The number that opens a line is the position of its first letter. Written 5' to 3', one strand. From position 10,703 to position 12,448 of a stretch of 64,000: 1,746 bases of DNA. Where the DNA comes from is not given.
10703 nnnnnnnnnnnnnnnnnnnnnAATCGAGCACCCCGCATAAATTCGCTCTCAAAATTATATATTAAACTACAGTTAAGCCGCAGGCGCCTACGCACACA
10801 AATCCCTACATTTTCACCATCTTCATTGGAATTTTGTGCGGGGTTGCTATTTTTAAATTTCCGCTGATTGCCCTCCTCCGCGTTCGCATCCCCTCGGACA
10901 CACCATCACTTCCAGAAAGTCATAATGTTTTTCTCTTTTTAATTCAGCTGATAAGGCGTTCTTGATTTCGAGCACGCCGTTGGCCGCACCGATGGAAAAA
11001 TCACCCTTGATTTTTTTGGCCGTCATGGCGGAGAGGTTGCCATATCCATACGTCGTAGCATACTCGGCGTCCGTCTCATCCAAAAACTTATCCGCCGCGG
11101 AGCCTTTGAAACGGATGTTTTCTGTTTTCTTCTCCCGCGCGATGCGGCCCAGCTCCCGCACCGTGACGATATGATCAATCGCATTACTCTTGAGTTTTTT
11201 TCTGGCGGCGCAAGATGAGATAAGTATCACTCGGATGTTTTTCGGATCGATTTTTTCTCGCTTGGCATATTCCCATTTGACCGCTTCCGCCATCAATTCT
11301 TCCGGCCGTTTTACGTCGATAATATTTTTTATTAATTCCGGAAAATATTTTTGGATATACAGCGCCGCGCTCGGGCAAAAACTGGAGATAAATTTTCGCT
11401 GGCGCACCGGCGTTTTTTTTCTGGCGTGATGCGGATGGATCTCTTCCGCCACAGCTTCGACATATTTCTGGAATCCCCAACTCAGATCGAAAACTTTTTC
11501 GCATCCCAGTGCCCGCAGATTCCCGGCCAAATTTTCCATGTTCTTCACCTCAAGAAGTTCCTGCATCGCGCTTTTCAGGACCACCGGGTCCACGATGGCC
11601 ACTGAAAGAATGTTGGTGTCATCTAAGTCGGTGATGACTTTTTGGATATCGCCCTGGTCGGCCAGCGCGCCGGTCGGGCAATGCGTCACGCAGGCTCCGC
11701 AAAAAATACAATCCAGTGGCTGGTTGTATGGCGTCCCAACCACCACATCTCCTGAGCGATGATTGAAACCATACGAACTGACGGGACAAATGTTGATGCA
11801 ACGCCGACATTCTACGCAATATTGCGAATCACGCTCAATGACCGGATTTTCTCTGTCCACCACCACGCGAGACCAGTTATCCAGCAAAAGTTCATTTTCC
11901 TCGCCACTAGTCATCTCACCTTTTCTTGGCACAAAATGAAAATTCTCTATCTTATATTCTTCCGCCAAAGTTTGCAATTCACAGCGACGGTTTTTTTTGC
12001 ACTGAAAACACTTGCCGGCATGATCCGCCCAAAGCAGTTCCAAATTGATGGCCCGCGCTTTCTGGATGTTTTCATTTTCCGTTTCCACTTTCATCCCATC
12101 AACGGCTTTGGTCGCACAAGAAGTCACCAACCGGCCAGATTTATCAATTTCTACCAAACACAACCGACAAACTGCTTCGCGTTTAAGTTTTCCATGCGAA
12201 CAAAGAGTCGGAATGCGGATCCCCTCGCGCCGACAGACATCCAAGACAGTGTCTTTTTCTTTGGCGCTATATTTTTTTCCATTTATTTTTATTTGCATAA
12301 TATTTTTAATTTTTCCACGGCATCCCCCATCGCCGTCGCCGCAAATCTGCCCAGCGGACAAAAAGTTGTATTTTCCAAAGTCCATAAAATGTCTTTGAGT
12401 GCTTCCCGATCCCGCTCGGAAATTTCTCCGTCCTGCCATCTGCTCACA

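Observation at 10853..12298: [FeFe]-hydrogenase-like subunit with conserved cluster ligands but a lost proton-relay Cys (SSFCPSA instead of TSCCPGW), in a NuoE/NuoF/HydA module next to [NiFe] maturation genes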

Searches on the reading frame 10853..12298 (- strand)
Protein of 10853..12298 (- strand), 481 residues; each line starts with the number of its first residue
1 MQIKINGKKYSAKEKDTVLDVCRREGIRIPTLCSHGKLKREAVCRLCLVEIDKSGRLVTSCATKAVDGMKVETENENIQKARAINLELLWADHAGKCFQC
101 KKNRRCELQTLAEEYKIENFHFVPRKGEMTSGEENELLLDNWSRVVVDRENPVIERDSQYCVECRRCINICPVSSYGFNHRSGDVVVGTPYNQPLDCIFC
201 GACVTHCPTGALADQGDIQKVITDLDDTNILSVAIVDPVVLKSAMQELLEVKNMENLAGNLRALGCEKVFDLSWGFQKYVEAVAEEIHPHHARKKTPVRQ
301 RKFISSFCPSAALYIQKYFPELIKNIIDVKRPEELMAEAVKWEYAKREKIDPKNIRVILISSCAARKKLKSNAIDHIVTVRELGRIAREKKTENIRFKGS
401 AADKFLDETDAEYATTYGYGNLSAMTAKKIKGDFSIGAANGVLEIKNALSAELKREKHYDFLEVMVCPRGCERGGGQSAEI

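Call 5: search_protein_families(library=pfam, proteins=[window:10853-12298:-])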
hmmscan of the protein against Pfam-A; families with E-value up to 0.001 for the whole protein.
window:10853-12298:- (481 aa): 12 families
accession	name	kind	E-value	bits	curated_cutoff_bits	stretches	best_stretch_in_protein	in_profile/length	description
PF02906.19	Fe_hyd_lg_C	-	1.4e-34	120.3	22.1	1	248-475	21-245/245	Iron only hydrogenase large subunit, C-terminal domain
PF13510.11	Fer2_4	-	1e-19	70.8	22.8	1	2-75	5-81/82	2Fe-2S iron-sulfur cluster binding domain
PF10588.14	NADH-G_4Fe-4S_3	-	1.6e-10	40.8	27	1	82-119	1-38/40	NADH-ubiquinone oxidoreductase-G iron-sulfur binding region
PF13237.11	Fer4_10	-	6.1e-09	36.1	25.5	2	155-208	3-53/53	4Fe-4S dicluster domain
PF12838.12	Fer4_7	-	7.4e-09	36.4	27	1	161-211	2-52/52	4Fe-4S dicluster domain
PF13187.11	Fer4_9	-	9.9e-09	35.5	27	1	160-211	1-51/52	4Fe-4S dicluster domain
PF00037.32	Fer4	-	5.2e-07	29.7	21.1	1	196-212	7-23/24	4Fe-4S binding domain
PF00111.32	Fer2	-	2.8e-06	27.6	21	1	4-53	2-49/77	2Fe-2S iron-sulfur cluster binding domain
PF12837.12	Fer4_6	-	7.8e-05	22.9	25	1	153-173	1-21/24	4Fe-4S binding domain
PF13484.11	Fer4_16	-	0.00021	22.5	30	0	197-218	2-24/66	4Fe-4S double cluster binding domain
PF22117.2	Fer4_Nqo3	-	0.00025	21.6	27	1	152-212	2-66/67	NADH-quinone oxidoreductase subunit 3, ferredoxin-like domain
PF13183.11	Fer4_8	-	0.00046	21.1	27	0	159-210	3-67/68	4Fe-4S dicluster domain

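Call 7: search_solved_structures(query=window:10853-12298:-, show_alignments=3, max_evalue=0.001)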
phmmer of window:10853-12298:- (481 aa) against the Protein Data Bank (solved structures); distinct sequences matched with E-value up to 0.001: 106 (the best 60 are shown).
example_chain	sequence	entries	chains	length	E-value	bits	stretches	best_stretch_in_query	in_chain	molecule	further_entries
8a6t_A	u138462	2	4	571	6.6e-63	216.2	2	3-414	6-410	Electron bifurcating hydrogenase subunit HydA1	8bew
7p5h_A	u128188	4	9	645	3.7e-50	174.2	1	2-393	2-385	Fe-hydrogenase, subunit alpha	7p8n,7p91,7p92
7q4v_A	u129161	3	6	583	4.4e-50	173.9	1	3-393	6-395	Iron hydrogenase HydA1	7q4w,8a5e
7qhf_A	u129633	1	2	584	2e-42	148.7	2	3-415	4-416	Iron hydrogenase 1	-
5la3_A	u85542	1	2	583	2.5e-42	148.4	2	3-415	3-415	Iron hydrogenase 1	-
6gly_A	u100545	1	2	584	4.1e-42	147.7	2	3-415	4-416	Iron hydrogenase 1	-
6gm4_A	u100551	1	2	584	4.6e-42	147.5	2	3-415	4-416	Iron hydrogenase 1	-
1c4a_A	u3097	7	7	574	5.5e-42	147.2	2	3-415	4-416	PROTEIN (FE-ONLY HYDROGENASE) | PROTEIN (PERIPLASMIC HYDROGENASE 1) | Iron hydrogenase 1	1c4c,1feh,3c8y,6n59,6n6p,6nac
6glz_A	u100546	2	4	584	5.7e-42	147.2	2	3-415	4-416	Iron hydrogenase 1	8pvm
6gm0_A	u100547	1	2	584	5.9e-42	147.1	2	3-421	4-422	Iron hydrogenase 1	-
9rjq_A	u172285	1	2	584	6.1e-42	147.1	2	3-415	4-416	Iron hydrogenase 1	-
4xdd_A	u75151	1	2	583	6.2e-42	147.1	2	3-415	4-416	Iron hydrogenase 1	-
4xdc_A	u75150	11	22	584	6.3e-42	147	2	3-415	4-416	Iron hydrogenase 1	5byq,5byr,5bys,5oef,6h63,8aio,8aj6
9rjo_A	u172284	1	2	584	7e-42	146.9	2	3-415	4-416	Iron hydrogenase 1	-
9rj9_A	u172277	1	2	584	7.2e-42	146.8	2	3-415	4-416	Iron hydrogenase 1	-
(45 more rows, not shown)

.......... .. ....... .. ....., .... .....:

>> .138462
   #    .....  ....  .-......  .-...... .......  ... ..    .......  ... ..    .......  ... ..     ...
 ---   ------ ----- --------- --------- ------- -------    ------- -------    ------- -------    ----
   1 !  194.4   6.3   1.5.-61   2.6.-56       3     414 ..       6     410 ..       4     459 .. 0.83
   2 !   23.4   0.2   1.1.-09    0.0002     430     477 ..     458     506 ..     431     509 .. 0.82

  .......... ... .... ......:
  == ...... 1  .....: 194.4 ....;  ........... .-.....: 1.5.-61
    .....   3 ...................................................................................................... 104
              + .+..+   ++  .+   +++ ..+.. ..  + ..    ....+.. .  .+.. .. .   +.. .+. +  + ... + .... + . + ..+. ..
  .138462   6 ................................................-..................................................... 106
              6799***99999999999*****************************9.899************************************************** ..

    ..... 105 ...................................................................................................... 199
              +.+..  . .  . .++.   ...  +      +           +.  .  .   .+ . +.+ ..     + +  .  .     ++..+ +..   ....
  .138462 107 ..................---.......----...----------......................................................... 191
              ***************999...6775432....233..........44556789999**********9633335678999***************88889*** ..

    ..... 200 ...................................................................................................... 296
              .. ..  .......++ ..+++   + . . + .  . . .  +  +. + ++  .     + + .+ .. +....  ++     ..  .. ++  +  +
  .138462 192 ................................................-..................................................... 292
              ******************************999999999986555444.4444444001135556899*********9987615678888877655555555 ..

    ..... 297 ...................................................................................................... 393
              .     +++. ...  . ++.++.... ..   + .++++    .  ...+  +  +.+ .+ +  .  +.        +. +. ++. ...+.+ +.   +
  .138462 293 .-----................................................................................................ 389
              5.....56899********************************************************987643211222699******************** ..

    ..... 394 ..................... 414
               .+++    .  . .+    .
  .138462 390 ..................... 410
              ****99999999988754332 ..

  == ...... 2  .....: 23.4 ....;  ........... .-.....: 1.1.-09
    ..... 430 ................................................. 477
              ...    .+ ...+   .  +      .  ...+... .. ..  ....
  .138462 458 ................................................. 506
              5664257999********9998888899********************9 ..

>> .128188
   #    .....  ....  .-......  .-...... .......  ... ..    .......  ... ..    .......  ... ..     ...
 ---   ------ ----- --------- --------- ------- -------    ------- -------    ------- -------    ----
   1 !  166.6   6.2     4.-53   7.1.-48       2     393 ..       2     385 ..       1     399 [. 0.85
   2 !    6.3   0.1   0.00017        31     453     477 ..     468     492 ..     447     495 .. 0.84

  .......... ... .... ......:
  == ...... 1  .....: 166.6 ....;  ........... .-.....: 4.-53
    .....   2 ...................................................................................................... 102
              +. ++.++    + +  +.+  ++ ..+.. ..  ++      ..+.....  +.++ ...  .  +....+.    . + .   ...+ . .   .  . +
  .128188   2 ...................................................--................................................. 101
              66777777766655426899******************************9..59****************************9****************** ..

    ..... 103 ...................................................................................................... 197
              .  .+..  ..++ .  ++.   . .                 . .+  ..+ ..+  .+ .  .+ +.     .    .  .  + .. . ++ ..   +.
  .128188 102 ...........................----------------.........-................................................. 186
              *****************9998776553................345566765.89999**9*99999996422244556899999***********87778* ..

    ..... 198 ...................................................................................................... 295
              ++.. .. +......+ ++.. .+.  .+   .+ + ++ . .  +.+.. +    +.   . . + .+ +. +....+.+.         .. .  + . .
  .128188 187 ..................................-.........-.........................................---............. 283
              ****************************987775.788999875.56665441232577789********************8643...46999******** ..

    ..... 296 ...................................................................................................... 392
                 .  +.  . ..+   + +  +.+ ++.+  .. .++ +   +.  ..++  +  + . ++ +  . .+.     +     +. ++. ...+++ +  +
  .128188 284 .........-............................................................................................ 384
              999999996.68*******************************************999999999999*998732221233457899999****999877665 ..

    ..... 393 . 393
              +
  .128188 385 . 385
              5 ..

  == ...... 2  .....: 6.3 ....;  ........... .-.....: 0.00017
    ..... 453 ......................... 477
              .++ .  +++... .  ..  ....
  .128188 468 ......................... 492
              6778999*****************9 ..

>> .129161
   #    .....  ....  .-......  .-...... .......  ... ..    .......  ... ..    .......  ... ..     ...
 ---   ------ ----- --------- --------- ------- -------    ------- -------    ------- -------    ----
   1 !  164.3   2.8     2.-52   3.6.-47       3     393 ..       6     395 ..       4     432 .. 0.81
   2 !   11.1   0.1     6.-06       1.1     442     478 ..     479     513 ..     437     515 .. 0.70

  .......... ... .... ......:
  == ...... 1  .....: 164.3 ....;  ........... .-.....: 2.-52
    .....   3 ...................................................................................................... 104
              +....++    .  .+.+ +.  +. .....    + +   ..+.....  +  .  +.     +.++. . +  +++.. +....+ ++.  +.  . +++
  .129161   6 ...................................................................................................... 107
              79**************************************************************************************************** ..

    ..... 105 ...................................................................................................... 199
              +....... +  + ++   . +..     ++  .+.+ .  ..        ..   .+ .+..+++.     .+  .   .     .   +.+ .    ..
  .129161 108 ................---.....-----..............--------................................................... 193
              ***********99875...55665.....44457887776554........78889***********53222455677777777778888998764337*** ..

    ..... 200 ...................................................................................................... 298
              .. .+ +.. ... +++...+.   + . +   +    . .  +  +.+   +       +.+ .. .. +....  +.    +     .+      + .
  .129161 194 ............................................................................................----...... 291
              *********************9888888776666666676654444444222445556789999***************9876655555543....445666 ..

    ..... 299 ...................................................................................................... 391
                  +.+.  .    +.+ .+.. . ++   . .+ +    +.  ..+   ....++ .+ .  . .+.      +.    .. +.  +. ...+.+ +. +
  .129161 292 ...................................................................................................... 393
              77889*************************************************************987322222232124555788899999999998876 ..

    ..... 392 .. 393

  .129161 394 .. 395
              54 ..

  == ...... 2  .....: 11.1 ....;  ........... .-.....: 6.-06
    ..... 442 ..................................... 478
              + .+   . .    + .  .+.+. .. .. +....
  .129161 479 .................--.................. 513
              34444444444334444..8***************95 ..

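Call 8: search_protein_families(library=ncbifam, proteins=[window:10853-12298:-])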
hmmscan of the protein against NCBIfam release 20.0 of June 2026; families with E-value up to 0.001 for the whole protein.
window:10853-12298:- (481 aa): 41 families (the best 25 are shown)
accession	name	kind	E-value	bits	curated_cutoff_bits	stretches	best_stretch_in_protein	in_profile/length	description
NF040763.1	FeFe_hydrog_A6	exception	3e-83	280.1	765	2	2-408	2-409/571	NADH-dependent [FeFe] hydrogenase, group A6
NF040762.1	Hydr_FeFe_Clost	exception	3e-62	211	900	2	2-405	2-405/572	ferredoxin hydrogenase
TIGR02512.1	FeFe_hydrog_A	subfamily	2.3e-42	145.2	405.95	2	154-409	2-272/375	[FeFe] hydrogenase, group A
NF005745.0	PRK07569.1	equivalog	1.2e-36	126.3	333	1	3-218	6-213/238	bidirectional hydrogenase complex protein HoxU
TIGR01973.1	NuoG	equivalog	6e-33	114.5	470.05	1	3-215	1-201/606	NADH-quinone oxidoreductase subunit NuoG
TIGR04105.1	FeFe_hydrog_B1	subfamily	4e-31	108.2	450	1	196-477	189-458/462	monomeric [FeFe] hydrogenase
NF006305.0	PRK08493.1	equivalog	9.8e-29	100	591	1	1-171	2-153/819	NADH-quinone oxidoreductase subunit G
NF009454.0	PRK12814.1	equivalog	8.3e-24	83.9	916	1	2-99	5-102/657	putative NADPH-dependent glutamate synthase small subunit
NF005895.0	PRK07860.1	equivalog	3.5e-19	68.3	802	1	2-213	19-221/811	NADH-quinone oxidoreductase subunit G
NF043039.1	HgcAB_like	equivalog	4.9e-10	39.5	285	1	149-212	290-349/350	HgcAB-like fusion protein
NF040864.1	HgcB_ferredoxin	equivalog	5.2e-08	32.6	99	1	155-213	10-62/93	mercury methylation ferredoxin HgcB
TIGR01971.1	NuoI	subfamily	2.9e-07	30.1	113.05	1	157-215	40-101/121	NADH-quinone oxidoreductase, chain I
NF006221.0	PRK08348.1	subfamily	3.3e-07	30.1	124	1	154-219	39-99/136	NADH-plastoquinone oxidoreductase subunit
TIGR04395.1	cutC_activ_rSAM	equivalog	4.8e-07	29.3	360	1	157-221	52-112/309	choline TMA-lyase-activating enzyme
NF042909.1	FMH_DH_FwdF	exception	1.1e-06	28.1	375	1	154-212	252-311/336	tungsten-dependent formylmethanofuran dehydrogenase subunit FwdF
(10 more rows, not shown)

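Call 10: find_homologous_proteins(query=window:10853-12298:-, max_evalue=1e-10)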
Query window:10853-12298:- (481 aa): 717 proteins with E <= 1e-10 among 8000 candidates; the best 120 are listed.
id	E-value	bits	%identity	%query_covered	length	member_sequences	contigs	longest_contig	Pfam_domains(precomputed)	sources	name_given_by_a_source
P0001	0.0e+0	1099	100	100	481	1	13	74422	PF13510.12,PF10588.15,PF02906.20,PF00111.33,PF00037.33,PF13484.12,PF12838.13,PF13237.12,PF13187.12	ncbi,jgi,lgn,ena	-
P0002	3.0e-236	803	73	99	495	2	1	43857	PF13510.12,PF10588.15,PF02906.20,PF00111.33,PF00037.33,PF12838.13,PF13237.12,PF13183.12,PF13187.12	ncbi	ncbi:MAG: [Fe-Fe] hydrogenase large subunit C-terminal domain-containing protein [Parcubacteria grou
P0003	5.0e-236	802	72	100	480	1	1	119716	PF13510.12,PF10588.15,PF02906.20,PF12838.13,PF13237.12,PF13187.12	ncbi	-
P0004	8.5e-234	795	70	100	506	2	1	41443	PF13510.12,PF10588.15,PF02906.20,PF00037.33,PF12838.13,PF13237.12,PF13187.12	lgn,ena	-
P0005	4.6e-233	792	72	98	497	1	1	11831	PF13510.12,PF10588.15,PF02906.20,PF00111.33,PF00037.33,PF12838.13,PF13237.12,PF13183.12,PF13187.12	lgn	-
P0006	6.9e-204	696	70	90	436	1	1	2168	PF10588.15,PF02906.20,PF00037.33,PF12838.13,PF22117.3,PF13237.12,PF13183.12,PF13187.12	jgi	-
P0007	8.5e-190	649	67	86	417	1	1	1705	PF10588.15,PF02906.20,PF00037.33,PF13484.12,PF12838.13,PF22117.3,PF13237.12,PF13183.12,PF13187.12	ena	-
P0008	3.6e-189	647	62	99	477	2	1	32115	PF13510.12,PF10588.15,PF02906.20,PF00111.33,PF00037.33,PF13484.12,PF12838.13,PF13237.12,PF13183.12,PF13187.12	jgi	jgi:iron only hydrogenase large subunit-like protein/aerobic-type carbon monoxide dehydrogenase smal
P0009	1.1e-188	646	82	70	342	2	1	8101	PF13510.12,PF10588.15,PF02906.20,PF00111.33,PF00037.33,PF12838.13,PF13237.12,PF13183.12,PF13187.12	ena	-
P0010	2.9e-188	644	59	100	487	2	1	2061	PF13510.12,PF10588.15,PF02906.20,PF00111.33,PF00037.33,PF12838.13,PF13237.12,PF13187.12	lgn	-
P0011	1.2e-185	636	61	97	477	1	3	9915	PF13510.12,PF10588.15,PF02906.20,PF00037.33,PF12838.13,PF13237.12,PF13183.12,PF13187.12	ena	-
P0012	1.4e-182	626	61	100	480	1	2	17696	PF13510.12,PF10588.15,PF02906.20,PF00111.33,PF00037.33,PF12838.13,PF13237.12,PF13183.12,PF13187.12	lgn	-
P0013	1.5e-181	622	56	100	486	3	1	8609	PF13510.12,PF10588.15,PF02906.20,PF00037.33,PF12838.13,PF13237.12,PF13183.12,PF13187.12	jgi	jgi:NADH dehydrogenase/NADH:ubiquinone oxidoreductase subunit G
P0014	1.3e-180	619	57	100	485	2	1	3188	PF13510.12,PF10588.15,PF02906.20,PF00111.33,PF13237.12,PF13187.12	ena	-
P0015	3.7e-176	605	56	100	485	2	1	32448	PF13510.12,PF10588.15,PF02906.20,PF00037.33,PF12838.13,PF13237.12,PF13187.12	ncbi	-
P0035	1.1e-155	537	54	100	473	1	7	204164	PF13510.12,PF10588.15,PF02906.20,PF00037.33,PF13484.12,PF12838.13,PF13237.12,PF13187.12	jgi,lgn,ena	jgi:NADH dehydrogenase/NADH:ubiquinone oxidoreductase subunit G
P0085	2.7e-136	473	49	98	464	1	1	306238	PF14697.12,PF13510.12,PF10588.15,PF02906.20,PF00037.33,PF13484.12,PF12838.13,PF22117.3,PF13237.12,PF13183.12,PF13187.12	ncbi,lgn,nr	ncbi:MAG: 4Fe-4S binding protein [Candidatus Moranbacteria bacterium]|nr:4Fe-4S binding protein [Can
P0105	8.9e-114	399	50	81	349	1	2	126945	PF13510.12,PF10588.15,PF00037.33,PF13484.12,PF12838.13,PF22117.3,PF13237.12,PF13187.12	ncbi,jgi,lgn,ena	ncbi:MAG: 2Fe-2S iron-sulfur cluster-binding protein [Parcubacteria group bacterium]|jgi:NADH dehydr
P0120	6.2e-111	389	42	99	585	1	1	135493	PF14697.12,PF13510.12,PF10588.15,PF02906.20,PF02256.23,PF00037.33,PF12838.13,PF22117.3,PF13237.12,PF13187.12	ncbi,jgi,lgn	ncbi:MAG: NADH-dependent [FeFe] hydrogenase, group A6 [Parcubacteria group bacterium]|jgi:iron-only 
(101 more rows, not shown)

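Call 21: find_encoding_contigs(protein=P0001, flank=10000, max_places=3)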
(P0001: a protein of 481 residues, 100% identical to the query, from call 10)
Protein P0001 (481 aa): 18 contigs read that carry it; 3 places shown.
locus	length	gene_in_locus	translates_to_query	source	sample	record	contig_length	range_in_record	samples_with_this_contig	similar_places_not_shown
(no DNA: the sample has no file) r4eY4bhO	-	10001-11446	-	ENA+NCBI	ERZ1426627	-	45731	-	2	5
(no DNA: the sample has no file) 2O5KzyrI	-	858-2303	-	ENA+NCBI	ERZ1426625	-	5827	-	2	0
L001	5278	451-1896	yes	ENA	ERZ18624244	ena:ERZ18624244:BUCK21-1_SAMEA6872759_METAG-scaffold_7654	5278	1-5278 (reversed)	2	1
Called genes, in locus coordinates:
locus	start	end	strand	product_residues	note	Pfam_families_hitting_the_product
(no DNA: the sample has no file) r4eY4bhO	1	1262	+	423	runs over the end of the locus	PF00344:SecY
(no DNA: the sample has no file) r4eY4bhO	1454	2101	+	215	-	PF00406:ADK, PF02223:Thymidylate_kin (faint), PF02224:Cytidylate_kin (weak), PF13207:AAA_17, PF13238:AAA_18 (weak), PF13671:AAA_33 (weak), PF05191:ADK_lid (weak)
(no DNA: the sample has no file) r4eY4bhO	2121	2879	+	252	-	PF00557:Peptidase_M24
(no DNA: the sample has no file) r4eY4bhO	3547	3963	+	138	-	PF03652:RuvX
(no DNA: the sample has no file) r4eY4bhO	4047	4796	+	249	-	PF00535:Glycos_transf_2, PF10111:Glyco_tranf_2_2 (weak), PF13641:Glyco_tranf_2_3 (weak)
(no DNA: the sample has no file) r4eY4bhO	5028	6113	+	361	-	PF01087:GalP_UDP_transf, PF16268:DUF4921, PF01230:HIT (faint), PF02744:GalP_UDP_tr_C (faint), PF11969:DcpS_C (weak)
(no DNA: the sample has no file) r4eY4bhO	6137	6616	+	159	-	PF06695:Sm_multidrug_ex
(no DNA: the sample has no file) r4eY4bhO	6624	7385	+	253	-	PF00121:TIM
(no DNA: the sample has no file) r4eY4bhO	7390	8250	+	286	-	PF01116:F_bP_aldolase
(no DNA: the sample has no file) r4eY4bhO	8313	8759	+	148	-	PF01257:2Fe-2S_thioredx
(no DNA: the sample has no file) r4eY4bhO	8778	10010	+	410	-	PF01512:Complex1_51K, PF10531:SLBB, PF10589:NADH_4Fe-4S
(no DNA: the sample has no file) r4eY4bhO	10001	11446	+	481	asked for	PF00111:Fer2 (weak), PF13510:Fer2_4, PF10588:NADH-G_4Fe-4S_3, PF12838:Fer4_7, PF13187:Fer4_9, PF13237:Fer4_10 (weak), PF00037:Fer4 (weak), PF02906:Fe_hyd_lg_C, +1 more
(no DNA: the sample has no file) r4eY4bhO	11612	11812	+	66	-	PF01455:HupF_HypC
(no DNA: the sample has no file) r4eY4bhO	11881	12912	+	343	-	PF01924:HypD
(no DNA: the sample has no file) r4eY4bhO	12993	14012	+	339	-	PF00586:AIRS, PF02769:AIRS_C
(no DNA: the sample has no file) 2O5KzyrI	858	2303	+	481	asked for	PF00111:Fer2 (weak), PF13510:Fer2_4, PF10588:NADH-G_4Fe-4S_3, PF12838:Fer4_7, PF13187:Fer4_9, PF13237:Fer4_10 (weak), PF00037:Fer4 (weak), PF02906:Fe_hyd_lg_C, +1 more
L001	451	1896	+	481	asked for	PF00111:Fer2 (weak), PF13510:Fer2_4, PF10588:NADH-G_4Fe-4S_3, PF12838:Fer4_7, PF13187:Fer4_9, PF13237:Fer4_10 (weak), PF00037:Fer4 (weak), PF02906:Fe_hyd_lg_C, +1 more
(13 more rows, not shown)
